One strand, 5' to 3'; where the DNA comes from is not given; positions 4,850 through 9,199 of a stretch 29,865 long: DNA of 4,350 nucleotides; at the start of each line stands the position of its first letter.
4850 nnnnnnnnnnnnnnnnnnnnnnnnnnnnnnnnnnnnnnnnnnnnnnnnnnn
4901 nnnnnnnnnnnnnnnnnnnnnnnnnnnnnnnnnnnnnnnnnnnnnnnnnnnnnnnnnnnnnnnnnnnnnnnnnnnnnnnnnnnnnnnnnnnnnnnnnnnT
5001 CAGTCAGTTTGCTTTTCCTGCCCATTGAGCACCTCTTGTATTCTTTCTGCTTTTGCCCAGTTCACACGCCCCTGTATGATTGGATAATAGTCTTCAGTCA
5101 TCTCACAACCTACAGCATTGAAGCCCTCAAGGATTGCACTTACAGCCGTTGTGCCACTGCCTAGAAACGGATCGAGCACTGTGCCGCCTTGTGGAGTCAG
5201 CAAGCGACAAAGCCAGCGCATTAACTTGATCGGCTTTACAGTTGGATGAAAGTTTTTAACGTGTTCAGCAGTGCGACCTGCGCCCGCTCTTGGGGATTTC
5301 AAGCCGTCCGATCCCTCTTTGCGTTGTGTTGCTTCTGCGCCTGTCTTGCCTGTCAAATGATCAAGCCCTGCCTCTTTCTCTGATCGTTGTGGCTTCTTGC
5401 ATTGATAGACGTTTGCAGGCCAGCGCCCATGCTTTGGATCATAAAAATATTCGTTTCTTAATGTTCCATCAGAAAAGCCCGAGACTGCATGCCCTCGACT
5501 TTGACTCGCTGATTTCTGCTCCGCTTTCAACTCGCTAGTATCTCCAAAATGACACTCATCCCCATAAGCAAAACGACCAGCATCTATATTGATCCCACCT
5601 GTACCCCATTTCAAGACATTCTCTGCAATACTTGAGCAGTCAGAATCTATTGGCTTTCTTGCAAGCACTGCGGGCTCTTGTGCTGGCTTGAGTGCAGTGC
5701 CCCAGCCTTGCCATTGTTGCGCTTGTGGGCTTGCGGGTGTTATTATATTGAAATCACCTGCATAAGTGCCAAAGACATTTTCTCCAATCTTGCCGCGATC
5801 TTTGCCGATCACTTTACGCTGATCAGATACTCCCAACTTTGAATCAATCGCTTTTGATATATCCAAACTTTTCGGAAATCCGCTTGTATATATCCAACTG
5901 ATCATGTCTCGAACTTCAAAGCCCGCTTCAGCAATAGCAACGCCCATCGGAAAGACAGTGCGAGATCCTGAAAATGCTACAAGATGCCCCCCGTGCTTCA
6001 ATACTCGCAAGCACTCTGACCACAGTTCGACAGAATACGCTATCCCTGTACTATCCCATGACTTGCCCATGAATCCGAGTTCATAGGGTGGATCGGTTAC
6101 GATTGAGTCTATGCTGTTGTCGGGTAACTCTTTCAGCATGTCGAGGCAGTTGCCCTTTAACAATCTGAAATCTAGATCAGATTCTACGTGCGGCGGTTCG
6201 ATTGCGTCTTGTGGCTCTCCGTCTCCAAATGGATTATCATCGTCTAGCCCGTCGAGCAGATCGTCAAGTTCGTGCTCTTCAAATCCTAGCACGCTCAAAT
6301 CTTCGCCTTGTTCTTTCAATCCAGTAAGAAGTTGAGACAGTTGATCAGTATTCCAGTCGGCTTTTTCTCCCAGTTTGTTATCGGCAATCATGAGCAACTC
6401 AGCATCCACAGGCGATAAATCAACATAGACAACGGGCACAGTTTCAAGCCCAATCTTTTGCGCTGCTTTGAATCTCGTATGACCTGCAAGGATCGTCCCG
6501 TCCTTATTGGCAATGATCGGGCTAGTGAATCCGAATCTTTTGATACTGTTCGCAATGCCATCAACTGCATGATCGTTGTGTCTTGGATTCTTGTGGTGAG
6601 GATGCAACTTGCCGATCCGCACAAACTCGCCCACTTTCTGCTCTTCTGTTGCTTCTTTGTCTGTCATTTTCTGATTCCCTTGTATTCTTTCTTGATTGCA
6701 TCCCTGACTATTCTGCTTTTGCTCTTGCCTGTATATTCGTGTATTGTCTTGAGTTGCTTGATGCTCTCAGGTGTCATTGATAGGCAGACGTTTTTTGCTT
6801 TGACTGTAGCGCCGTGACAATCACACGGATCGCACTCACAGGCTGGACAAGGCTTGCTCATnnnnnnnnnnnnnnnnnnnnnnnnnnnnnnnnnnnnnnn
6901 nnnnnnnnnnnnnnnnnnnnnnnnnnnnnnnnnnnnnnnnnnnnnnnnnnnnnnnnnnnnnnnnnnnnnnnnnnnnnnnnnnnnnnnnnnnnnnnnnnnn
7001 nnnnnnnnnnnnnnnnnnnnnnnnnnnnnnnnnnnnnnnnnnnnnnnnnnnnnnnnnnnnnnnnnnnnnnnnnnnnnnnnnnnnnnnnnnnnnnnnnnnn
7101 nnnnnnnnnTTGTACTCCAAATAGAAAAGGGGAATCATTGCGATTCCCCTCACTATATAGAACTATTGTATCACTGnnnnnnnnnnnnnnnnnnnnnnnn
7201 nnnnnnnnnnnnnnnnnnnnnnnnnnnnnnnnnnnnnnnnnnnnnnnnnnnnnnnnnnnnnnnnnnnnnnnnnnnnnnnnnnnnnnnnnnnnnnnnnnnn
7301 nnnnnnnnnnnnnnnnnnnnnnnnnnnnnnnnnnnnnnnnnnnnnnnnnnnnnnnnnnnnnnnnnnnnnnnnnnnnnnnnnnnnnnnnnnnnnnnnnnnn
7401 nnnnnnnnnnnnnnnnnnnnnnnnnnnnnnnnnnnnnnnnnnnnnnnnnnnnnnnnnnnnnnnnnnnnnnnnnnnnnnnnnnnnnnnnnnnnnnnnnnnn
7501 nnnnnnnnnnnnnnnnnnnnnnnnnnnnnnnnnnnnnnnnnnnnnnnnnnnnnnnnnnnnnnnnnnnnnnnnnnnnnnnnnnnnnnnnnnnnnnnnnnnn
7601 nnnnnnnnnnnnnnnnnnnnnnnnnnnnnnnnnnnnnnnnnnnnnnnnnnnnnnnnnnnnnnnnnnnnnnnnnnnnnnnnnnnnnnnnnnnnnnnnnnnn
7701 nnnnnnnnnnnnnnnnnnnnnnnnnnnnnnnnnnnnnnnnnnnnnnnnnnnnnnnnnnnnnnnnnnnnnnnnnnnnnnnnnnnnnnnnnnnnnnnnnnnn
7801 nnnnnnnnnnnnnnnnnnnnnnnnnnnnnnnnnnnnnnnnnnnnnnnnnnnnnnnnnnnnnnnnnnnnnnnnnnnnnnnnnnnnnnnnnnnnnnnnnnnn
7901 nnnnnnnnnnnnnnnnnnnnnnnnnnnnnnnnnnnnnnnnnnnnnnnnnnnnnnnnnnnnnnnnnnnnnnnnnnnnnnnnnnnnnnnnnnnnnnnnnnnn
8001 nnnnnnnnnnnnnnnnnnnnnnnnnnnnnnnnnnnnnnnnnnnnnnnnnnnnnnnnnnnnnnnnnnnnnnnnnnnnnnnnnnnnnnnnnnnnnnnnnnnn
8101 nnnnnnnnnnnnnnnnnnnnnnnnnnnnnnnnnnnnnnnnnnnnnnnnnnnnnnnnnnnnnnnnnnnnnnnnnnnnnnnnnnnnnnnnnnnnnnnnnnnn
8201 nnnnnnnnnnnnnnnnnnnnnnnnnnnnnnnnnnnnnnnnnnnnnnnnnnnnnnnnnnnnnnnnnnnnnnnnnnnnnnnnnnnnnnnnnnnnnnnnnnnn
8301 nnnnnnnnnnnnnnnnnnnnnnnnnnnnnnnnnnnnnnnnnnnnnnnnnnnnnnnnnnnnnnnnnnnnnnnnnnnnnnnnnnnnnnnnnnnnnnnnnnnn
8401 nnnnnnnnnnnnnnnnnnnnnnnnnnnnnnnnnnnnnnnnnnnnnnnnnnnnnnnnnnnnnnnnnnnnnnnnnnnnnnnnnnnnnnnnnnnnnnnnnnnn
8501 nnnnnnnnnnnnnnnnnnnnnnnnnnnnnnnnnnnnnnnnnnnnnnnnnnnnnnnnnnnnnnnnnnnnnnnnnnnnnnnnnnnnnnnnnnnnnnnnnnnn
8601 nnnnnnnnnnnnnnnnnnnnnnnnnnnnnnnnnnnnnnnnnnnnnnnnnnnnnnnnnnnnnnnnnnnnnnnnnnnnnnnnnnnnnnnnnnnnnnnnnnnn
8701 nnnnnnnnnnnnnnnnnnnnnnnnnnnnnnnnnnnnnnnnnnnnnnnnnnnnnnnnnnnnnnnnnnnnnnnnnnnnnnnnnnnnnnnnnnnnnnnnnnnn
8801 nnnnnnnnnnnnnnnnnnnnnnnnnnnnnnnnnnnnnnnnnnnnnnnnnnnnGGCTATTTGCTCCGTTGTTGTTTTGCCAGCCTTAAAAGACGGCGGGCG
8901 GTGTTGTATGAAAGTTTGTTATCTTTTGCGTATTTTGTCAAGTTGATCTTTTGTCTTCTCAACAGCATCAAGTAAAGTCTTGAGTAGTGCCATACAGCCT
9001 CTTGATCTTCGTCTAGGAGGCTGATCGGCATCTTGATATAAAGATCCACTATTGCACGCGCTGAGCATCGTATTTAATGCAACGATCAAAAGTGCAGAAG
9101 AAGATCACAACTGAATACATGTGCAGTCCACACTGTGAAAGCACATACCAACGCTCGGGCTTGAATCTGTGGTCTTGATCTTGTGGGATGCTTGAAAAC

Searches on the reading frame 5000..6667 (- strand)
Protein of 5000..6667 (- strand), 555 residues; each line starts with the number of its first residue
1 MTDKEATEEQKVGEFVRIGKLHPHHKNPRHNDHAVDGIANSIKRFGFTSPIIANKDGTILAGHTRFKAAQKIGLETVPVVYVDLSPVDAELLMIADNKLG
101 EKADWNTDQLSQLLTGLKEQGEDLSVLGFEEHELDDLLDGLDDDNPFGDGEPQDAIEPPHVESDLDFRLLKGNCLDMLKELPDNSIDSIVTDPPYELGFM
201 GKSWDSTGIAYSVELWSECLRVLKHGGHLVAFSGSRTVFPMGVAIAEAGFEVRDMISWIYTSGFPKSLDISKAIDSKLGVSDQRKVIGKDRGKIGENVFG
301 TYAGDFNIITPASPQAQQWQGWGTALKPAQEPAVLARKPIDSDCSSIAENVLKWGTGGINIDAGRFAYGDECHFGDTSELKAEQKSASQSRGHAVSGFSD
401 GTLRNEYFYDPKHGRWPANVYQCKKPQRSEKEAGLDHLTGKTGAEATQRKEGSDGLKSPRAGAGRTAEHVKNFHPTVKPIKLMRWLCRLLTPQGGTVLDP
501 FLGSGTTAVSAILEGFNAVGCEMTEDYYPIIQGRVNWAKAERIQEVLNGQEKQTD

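Call 8: search_protein_families(library=pfam, proteins=[window:5000-6667:-], max_evalue=0.01)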
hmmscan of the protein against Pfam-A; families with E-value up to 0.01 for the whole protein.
window:5000-6667:- (555 aa): 3 families
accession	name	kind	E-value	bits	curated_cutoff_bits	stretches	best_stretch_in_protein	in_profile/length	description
PF01555.25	N6_N4_Mtase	-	1.7e-30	107.1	26.7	1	186-532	1-220/221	DNA methylase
PF02195.25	ParB_N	-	1.1e-08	35.5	26.3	1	15-86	5-82/95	ParB N-terminal domain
PF01170.24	UPF0020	-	0.00012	22.3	22.3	0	493-528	28-63/197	RMKL-like, methyltransferase domain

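Call 9: search_protein_families(library=phrogs, proteins=[window:5000-6667:-], max_evalue=0.01)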
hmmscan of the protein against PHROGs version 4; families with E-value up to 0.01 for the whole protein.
window:5000-6667:- (555 aa): 37 families (the best 25 are shown)
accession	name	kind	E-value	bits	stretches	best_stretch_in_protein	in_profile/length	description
phrog_67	-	other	4.8e-72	245.1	1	163-546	120-354/743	DNA methyltransferase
phrog_498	-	other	1.6e-64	219.6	1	14-551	36-436/633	DNA methyltransferase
phrog_620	-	DNA, RNA and nucleotide metabolism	3.6e-45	155.7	1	14-158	10-154/217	ParB-like partition protein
phrog_8071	-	DNA, RNA and nucleotide metabolism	2.3e-34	120.3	1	15-158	9-144/389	ParB-like partition protein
phrog_6025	-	other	9.4e-31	107.9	1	167-276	12-126/192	DNA methyltransferase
phrog_15396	-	DNA, RNA and nucleotide metabolism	3.7e-29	103.3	1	14-146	5-139/258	ParB-like partition nuclease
phrog_3008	-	other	1.1e-28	101.2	2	468-542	144-218/244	DNA methyltransferase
phrog_723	-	DNA, RNA and nucleotide metabolism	7.9e-27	95.5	1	16-149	16-152/223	ParB-like partition protein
phrog_930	-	DNA, RNA and nucleotide metabolism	4e-23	83.4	1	15-142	9-137/223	ParB-like partition protein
phrog_940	-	DNA, RNA and nucleotide metabolism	4.2e-21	76.6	1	15-130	8-123/388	nuclease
phrog_18056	-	DNA, RNA and nucleotide metabolism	3.7e-19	69.9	1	14-132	4-110/387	ParB-like partition nuclease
phrog_9353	-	unknown function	3e-18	67.6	1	20-144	18-145/245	-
phrog_4715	-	DNA, RNA and nucleotide metabolism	1.8e-15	57.4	1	16-102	150-242/630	ParB-like partition protein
phrog_18293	-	other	5.1e-14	53.2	1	469-541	41-113/119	methyltransferase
phrog_5475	-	unknown function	5.6e-13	49.5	1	16-106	6-94/458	-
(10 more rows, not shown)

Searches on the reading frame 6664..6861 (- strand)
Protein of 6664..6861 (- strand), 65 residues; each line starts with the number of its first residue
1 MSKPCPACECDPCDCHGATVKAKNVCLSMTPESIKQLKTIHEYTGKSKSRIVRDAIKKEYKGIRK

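Call 38: search_protein_families(library=pfam, proteins=[window:6664-6861:-], max_evalue=0.05)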
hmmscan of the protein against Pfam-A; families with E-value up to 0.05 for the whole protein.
window:6664-6861:- (65 aa): 2 families
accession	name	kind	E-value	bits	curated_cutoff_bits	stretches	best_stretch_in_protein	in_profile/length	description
PF12651.13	RHH_3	-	0.0014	19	21.6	1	27-57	7-37/44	Ribbon-helix-helix domain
PF01402.27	RHH_1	-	0.0099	16.2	20.5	1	27-60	4-37/39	Ribbon-helix-helix protein, copG family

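Call 96: search_protein_families(library=ncbifam, proteins=[window:6664-6861:-], max_evalue=0.1)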
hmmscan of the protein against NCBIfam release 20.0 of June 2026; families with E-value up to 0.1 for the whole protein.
window:6664-6861:- (65 aa): 1 family
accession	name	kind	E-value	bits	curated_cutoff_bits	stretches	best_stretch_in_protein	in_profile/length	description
NF048017.1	antitoxin_RelB_like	equivalog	0.073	13.3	50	1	29-58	2-31/70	type II toxin-antitoxin system RelB family antitoxin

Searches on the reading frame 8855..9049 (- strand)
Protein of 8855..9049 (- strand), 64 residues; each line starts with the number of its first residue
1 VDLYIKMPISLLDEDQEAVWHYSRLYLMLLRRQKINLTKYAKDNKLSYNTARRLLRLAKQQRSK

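Call 8: search_protein_families(library=pfam, proteins=[window:8855-9049:-], max_evalue=0.01)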
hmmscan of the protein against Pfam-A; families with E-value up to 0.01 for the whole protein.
window:8855-9049:- (64 aa): 0 families

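Call 9: search_protein_families(library=phrogs, proteins=[window:8855-9049:-], max_evalue=0.01)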
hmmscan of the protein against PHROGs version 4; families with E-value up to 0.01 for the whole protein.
window:8855-9049:- (64 aa): 2 families
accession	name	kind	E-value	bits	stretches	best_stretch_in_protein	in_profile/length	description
phrog_1711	-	head and packaging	0.0027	17.8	1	27-61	11-45/417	terminase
phrog_370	-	head and packaging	0.0071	17.2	1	31-62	18-49/284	terminase small subunit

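Call 96: search_protein_families(library=ncbifam, proteins=[window:8855-9031:-], max_evalue=0.1)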
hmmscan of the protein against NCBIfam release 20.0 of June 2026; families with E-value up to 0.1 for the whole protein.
window:8855-9031:- (58 aa): 0 families

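Call 114: search_protein_families(library=pfam, alignment_id=A4, max_evalue=5)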
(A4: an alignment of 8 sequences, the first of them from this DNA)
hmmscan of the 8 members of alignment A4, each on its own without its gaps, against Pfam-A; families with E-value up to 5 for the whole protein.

A. member 1, seq(64 aa): 0 families

B. families by the number of members that match (of 8 scanned): 2 families
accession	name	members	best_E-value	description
PF05043.19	Mga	2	0.031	Mga helix-turn-helix domain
PF20306.3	Sp-DndD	1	0.17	Small protein found in certain Dnd DNA modification systems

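Call 115: search_protein_families(library=phrogs, alignment_id=A4, max_evalue=1)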
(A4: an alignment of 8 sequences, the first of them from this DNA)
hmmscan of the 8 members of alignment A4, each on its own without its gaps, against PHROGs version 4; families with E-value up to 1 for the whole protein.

A. member 1, seq(64 aa): 5 families
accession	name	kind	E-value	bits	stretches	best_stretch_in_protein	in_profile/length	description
phrog_1711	-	head and packaging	0.0027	17.8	1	27-61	11-45/417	terminase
phrog_370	-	head and packaging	0.0071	17.2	1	31-62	18-49/284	terminase small subunit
phrog_925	-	DNA, RNA and nucleotide metabolism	0.013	16.2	1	30-56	13-39/67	HTH DNA binding protein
phrog_4983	-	unknown function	0.14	13.5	1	25-50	30-55/64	-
phrog_18952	-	unknown function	0.22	12.6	1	36-52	36-53/78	-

B. families by the number of members that match (of 8 scanned): 9 families
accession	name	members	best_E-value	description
phrog_1711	-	3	7.9e-05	terminase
phrog_925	-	3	0.004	HTH DNA binding protein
phrog_370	-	3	0.0071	terminase small subunit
phrog_7549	-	1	0.026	-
phrog_7847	-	1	0.12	-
phrog_4983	-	1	0.14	-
phrog_35627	-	1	0.16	-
phrog_18952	-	1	0.22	-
phrog_38628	-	1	0.32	-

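Call 116: find_homologous_proteins(query=A4, max_evalue=0.01)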
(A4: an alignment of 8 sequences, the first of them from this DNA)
Query A4 (8 sequences) (64 aa, profile of the alignment): 36 proteins with E <= 0.01 among 209 candidates.
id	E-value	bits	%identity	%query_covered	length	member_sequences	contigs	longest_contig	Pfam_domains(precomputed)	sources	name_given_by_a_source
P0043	1.2e-25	107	46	55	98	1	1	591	-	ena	-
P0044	3.7e-25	105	88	100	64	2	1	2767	-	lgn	-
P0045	4.4e-25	105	89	98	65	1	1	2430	-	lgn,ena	-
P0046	5.2e-25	105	92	100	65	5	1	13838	-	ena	-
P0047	6.2e-25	105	86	100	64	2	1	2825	-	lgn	-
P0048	6.2e-25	105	94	98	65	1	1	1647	-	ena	-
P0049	6.4e-25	105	89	100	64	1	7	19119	-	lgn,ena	-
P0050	7.7e-25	104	91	100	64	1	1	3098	-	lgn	-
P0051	9.1e-25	104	90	98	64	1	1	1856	-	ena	-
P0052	9.6e-25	104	86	100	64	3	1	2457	-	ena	-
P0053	1.0e-24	104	94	98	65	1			-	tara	tara:strand:+ start:195 stop:392 length:198 start_codon:yes stop_codon:yes gene_type:complete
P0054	1.1e-24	104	89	100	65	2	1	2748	-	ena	-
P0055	1.1e-24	104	88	100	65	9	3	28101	-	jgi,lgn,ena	-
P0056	1.2e-24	104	89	100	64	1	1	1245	-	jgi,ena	-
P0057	1.6e-24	103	29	80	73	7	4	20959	-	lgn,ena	-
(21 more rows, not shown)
